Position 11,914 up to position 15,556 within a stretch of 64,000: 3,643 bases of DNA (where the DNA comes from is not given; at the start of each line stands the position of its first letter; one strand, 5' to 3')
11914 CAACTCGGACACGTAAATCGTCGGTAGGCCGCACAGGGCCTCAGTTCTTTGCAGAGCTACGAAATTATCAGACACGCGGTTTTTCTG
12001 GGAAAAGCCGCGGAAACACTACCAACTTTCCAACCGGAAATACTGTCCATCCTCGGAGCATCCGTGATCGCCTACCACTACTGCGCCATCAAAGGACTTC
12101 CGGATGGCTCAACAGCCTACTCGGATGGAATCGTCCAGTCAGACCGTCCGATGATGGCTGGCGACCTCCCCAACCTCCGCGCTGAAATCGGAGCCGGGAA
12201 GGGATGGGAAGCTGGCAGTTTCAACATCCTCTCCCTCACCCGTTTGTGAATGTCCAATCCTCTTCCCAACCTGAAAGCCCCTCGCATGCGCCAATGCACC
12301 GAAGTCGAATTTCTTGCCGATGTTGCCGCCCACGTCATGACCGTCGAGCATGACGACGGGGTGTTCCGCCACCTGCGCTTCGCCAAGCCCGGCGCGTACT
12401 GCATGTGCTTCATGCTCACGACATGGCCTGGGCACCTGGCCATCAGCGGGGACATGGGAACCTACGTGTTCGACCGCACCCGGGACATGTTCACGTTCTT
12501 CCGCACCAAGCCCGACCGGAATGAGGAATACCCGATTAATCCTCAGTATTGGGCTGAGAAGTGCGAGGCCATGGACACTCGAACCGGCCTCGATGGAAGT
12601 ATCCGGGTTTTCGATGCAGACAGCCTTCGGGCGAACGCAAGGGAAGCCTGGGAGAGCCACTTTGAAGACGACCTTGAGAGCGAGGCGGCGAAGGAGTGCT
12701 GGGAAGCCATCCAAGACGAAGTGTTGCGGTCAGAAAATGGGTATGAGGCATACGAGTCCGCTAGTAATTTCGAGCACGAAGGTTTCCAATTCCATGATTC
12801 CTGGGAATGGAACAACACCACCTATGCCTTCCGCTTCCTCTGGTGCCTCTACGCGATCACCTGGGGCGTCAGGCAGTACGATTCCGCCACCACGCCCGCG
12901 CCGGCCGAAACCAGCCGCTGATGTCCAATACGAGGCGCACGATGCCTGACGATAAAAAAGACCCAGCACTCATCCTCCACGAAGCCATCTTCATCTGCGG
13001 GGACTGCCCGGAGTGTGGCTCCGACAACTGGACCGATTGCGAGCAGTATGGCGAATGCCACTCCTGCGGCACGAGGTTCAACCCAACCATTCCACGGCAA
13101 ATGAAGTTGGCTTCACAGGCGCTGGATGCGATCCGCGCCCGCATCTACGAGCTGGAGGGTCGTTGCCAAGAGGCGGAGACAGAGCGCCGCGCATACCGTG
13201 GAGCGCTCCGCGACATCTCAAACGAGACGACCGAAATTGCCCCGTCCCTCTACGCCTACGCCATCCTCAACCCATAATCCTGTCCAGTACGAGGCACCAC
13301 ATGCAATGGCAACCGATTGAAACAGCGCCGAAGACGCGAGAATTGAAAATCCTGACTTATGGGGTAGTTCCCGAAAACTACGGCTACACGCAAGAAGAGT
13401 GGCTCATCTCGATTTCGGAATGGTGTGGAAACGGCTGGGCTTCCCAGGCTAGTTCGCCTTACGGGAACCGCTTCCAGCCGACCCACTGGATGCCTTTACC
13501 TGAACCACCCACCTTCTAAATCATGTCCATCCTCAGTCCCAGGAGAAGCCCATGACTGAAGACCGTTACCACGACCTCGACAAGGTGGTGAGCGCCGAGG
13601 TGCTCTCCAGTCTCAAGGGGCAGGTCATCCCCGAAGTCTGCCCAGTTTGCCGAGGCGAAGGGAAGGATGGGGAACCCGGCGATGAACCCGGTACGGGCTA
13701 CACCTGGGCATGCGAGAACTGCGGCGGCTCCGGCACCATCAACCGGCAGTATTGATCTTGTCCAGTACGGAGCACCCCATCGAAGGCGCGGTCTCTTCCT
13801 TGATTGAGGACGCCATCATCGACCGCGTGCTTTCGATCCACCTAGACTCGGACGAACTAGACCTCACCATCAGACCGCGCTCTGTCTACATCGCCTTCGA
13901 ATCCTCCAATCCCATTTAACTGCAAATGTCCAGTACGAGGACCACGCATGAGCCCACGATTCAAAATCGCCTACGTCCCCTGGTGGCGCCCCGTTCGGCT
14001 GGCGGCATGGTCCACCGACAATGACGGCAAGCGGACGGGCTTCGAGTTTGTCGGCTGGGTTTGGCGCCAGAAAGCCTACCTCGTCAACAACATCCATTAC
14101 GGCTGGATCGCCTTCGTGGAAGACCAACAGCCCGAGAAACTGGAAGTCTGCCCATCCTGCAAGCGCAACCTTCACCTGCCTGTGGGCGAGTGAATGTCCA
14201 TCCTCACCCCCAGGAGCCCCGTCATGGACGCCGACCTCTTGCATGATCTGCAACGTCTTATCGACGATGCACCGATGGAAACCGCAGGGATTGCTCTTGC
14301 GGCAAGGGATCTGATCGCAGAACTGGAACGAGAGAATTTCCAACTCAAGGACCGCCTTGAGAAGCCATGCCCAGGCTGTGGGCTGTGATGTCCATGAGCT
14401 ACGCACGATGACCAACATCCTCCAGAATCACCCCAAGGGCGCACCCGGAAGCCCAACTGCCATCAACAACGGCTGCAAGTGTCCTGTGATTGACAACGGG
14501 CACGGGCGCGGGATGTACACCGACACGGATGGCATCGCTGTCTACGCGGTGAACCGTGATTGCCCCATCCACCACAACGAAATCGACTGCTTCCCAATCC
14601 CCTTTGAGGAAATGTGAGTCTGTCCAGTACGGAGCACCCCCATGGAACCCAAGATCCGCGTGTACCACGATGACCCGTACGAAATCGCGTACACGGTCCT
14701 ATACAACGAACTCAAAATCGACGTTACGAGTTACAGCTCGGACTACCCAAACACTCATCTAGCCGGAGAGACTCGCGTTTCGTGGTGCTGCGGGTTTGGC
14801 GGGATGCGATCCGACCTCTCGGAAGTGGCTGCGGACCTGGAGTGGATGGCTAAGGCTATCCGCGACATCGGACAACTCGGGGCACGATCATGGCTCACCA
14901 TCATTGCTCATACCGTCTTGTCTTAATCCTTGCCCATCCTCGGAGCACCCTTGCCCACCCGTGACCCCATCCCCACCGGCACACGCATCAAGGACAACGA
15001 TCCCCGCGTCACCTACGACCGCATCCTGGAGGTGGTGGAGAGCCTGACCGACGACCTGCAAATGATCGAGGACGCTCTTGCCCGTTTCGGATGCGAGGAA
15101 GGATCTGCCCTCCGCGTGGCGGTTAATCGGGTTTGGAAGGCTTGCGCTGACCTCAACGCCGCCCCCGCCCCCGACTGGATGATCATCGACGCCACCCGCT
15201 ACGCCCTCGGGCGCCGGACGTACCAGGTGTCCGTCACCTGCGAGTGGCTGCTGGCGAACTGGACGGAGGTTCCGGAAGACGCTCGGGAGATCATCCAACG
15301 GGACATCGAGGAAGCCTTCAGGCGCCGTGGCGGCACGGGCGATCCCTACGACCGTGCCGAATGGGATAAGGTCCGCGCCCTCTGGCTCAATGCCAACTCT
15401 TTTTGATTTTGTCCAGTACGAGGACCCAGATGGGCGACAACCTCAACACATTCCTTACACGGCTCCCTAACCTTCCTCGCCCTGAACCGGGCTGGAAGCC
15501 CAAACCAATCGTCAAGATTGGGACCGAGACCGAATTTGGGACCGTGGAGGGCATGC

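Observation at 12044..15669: Thirteen consecutive gene starts carry a conserved TGTCCA start-associated sequence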

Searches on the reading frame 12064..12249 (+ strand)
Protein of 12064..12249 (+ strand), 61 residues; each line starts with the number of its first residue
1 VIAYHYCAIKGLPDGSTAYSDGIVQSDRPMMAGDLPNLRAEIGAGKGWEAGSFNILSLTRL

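Call 28: search_protein_families(library=pfam, max_evalue=0.01, proteins=[window:12064-12249:+])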
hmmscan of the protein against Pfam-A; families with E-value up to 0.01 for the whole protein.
window:12064-12249:+ (61 aa): 0 families

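Call 29: search_protein_families(library=phrogs, max_evalue=0.01, proteins=[window:12064-12249:+])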
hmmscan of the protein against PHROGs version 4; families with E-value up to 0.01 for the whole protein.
window:12064-12249:+ (61 aa): 0 families

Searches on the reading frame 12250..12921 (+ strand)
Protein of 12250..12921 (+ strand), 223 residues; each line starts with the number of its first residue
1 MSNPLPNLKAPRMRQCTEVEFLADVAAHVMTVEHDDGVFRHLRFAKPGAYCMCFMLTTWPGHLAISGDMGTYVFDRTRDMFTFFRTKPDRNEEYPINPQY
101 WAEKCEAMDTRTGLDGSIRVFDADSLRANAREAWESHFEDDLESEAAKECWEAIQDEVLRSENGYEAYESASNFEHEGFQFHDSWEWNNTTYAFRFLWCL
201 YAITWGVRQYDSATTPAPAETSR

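Call 28: search_protein_families(library=pfam, max_evalue=0.01, proteins=[window:12250-12921:+])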
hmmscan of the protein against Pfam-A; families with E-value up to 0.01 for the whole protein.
window:12250-12921:+ (223 aa): 0 families

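Call 29: search_protein_families(library=phrogs, max_evalue=0.01, proteins=[window:12250-12921:+])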
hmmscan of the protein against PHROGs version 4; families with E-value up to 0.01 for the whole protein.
window:12250-12921:+ (223 aa): 2 families
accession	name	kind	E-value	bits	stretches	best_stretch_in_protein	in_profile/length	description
phrog_4657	-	unknown function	2.2e-56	192.3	1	17-219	9-216/221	-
phrog_5051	-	unknown function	1.8e-07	32.2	1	28-189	13-164/198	-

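Call 75: find_related_loci(query=window:12250-12921:+, collection=viral_contigs, flank=6000)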
Query window:12250-12921:+ (223 aa) in viral_contigs; peptide patterns used: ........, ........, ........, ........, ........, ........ (x = any residue, [..] = any of these).
2 stretches matched a pattern; 1 encode a relative of the query (tblastn E <= 1e-3); 1 distinct loci.
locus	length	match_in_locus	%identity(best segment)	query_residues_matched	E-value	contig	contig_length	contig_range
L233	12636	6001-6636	70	13-219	5e-103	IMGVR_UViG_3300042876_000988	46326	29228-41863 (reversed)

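Call 81: find_related_loci(query=A4, collection=genome_contigs, flank=8000)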
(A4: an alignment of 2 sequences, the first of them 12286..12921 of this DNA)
Query A4 (211 aa) in genome_contigs; peptide patterns used: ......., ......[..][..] (x = any residue, [..] = any of these).
37 stretches matched a pattern, but none encodes a relative of the query by tblastn (E <= 1e-3).

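Call 82: find_homologous_proteins(query=window:12286-12921:+, max_evalue=1e-40)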
Query window:12286-12921:+ (211 aa): 63 proteins with E <= 1e-40 among 571 candidates.
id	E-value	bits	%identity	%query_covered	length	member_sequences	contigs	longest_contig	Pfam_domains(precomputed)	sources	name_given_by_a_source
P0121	2.7e-133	461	100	92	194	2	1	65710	-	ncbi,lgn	-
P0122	1.3e-100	354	71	98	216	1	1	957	-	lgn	-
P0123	1.2e-98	348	70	98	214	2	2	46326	-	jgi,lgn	jgi:hypothetical protein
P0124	2.2e-94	334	67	98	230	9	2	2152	-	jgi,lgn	jgi:hypothetical protein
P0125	9.4e-76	273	60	95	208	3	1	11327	-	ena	-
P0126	3.9e-74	268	57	95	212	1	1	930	-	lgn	-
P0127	3.3e-73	264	56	98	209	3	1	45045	-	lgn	-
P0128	7.9e-73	263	55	97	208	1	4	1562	-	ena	-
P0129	1.8e-70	256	55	94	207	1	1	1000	-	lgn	-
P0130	3.3e-70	255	55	97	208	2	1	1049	-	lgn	-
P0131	5.5e-70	254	56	98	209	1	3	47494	-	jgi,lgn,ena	-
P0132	6.7e-69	250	56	98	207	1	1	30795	-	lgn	-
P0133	2.5e-68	249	53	98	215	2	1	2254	-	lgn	-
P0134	8.7e-68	247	54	97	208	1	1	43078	-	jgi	-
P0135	8.7e-68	247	54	97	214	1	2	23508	-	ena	-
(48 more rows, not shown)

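Call 83: find_encoding_contigs(protein=P0127, flank=10000, max_places=1)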
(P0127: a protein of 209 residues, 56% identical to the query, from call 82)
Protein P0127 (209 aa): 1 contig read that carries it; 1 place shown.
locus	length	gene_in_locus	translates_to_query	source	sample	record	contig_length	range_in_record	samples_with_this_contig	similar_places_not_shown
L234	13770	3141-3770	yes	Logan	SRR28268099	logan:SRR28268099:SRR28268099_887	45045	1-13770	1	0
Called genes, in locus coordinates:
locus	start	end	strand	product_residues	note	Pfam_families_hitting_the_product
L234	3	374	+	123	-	?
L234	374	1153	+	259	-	-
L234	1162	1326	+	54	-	-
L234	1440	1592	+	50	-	-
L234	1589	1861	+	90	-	PF08879:WRC (faint)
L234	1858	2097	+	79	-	-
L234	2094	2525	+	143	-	-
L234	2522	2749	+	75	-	-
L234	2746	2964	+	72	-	-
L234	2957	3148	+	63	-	-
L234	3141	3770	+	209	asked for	-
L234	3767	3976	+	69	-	-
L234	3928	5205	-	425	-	PF13356:Arm-DNA-bind_3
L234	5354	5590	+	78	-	-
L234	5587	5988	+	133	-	-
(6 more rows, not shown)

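Call 84: find_encoding_contigs(protein=P0131, flank=10000, max_places=1)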
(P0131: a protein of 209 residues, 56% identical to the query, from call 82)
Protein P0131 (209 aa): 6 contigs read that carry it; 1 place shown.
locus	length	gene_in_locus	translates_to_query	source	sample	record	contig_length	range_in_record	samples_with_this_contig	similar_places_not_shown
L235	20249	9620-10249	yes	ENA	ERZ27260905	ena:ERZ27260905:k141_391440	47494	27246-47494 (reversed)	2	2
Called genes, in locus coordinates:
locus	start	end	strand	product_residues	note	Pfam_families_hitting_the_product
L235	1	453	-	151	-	?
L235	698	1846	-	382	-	PF00589:Phage_integrase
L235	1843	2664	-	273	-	-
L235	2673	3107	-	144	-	PF01381:HTH_3 (weak)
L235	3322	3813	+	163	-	-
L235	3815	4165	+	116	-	-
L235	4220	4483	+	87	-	-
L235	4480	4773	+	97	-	-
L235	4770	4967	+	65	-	-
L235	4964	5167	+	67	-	-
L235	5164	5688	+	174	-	PF12917:YfbR-like, PF13023:HD_3 (weak)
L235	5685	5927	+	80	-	-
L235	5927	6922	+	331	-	-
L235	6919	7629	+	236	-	-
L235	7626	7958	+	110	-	-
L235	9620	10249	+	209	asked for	-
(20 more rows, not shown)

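Call 85: find_encoding_contigs(protein=P0125, flank=10000, max_places=1)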
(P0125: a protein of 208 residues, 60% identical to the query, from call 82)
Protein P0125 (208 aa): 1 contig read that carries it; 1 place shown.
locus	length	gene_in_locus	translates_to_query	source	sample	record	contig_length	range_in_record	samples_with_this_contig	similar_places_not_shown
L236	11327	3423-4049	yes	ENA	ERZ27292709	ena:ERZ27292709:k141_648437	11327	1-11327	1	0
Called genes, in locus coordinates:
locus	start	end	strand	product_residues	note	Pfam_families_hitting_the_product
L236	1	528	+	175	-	?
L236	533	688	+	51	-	-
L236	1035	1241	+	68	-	-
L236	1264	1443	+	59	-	-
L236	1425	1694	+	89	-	-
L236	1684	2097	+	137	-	-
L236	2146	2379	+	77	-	-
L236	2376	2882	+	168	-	PF18757:Nmad5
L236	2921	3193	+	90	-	-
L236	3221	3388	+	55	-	-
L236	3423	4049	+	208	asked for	-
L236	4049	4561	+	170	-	-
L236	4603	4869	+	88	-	PF21825:Sequestin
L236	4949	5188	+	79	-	-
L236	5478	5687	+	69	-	-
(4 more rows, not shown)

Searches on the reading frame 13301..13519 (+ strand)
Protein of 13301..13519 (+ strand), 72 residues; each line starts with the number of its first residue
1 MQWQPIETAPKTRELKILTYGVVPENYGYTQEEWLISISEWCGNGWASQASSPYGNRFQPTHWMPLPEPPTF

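Call 28: search_protein_families(library=pfam, max_evalue=0.01, proteins=[window:13301-13519:+])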
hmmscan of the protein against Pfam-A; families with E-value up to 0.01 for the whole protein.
window:13301-13519:+ (72 aa): 1 family
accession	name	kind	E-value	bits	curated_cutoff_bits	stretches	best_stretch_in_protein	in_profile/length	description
PF04448.17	DUF551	-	4.1e-07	31.2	22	1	22-71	20-68/68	Protein of unknown function (DUF551)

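Call 29: search_protein_families(library=phrogs, max_evalue=0.01, proteins=[window:13301-13519:+])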
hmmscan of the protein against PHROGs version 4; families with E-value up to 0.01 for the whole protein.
window:13301-13519:+ (72 aa): 3 families
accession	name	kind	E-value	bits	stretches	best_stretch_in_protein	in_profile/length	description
phrog_7704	-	unknown function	4.3e-05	24.5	1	14-71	120-170/173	-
phrog_924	-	unknown function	0.00016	22.4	1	2-71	91-151/267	-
phrog_60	-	unknown function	0.00024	21.9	1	58-71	267-280/461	-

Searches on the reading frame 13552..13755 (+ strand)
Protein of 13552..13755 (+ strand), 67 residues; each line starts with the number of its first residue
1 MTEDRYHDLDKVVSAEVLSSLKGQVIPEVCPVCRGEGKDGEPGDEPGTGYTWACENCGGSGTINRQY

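Call 28: search_protein_families(library=pfam, max_evalue=0.01, proteins=[window:13552-13755:+])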
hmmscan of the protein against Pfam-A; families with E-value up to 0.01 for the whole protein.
window:13552-13755:+ (67 aa): 2 families
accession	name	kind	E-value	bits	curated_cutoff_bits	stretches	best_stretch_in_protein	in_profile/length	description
PF00684.25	DnaJ_CXXCXGXG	-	0.0017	19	32.7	0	30-65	1-29/65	DnaJ central domain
PF21349.2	RUBY_RBDX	-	0.0054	16.6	26.5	0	23-34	12-23/30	Rubrerythrin, rubredoxin-like domain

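Call 29: search_protein_families(library=phrogs, max_evalue=0.01, proteins=[window:13552-13755:+])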
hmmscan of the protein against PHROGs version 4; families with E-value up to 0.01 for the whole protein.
window:13552-13755:+ (67 aa): 4 families
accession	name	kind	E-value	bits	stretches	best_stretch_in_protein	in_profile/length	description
phrog_6060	-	transcription regulation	2.4e-06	28.4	1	24-63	10-49/61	anti-termination protein Q-like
phrog_21790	-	unknown function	0.0031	18.8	1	17-64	79-121/126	-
phrog_8027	-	unknown function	0.0044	18.2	1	29-66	7-42/153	-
phrog_3931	-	unknown function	0.0077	17.3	0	28-39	45-56/59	-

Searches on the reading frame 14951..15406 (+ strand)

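Call 29: search_protein_families(library=phrogs, max_evalue=0.01, proteins=[window:14951-15406:+])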
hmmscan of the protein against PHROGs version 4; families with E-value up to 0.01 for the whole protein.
window:14951-15406:+ (151 aa): 2 families
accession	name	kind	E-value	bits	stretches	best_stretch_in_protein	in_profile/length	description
phrog_11947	-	unknown function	2.1e-13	51.2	1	77-142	16-81/100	-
phrog_15914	-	unknown function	0.0093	16.9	0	21-41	6-26/48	-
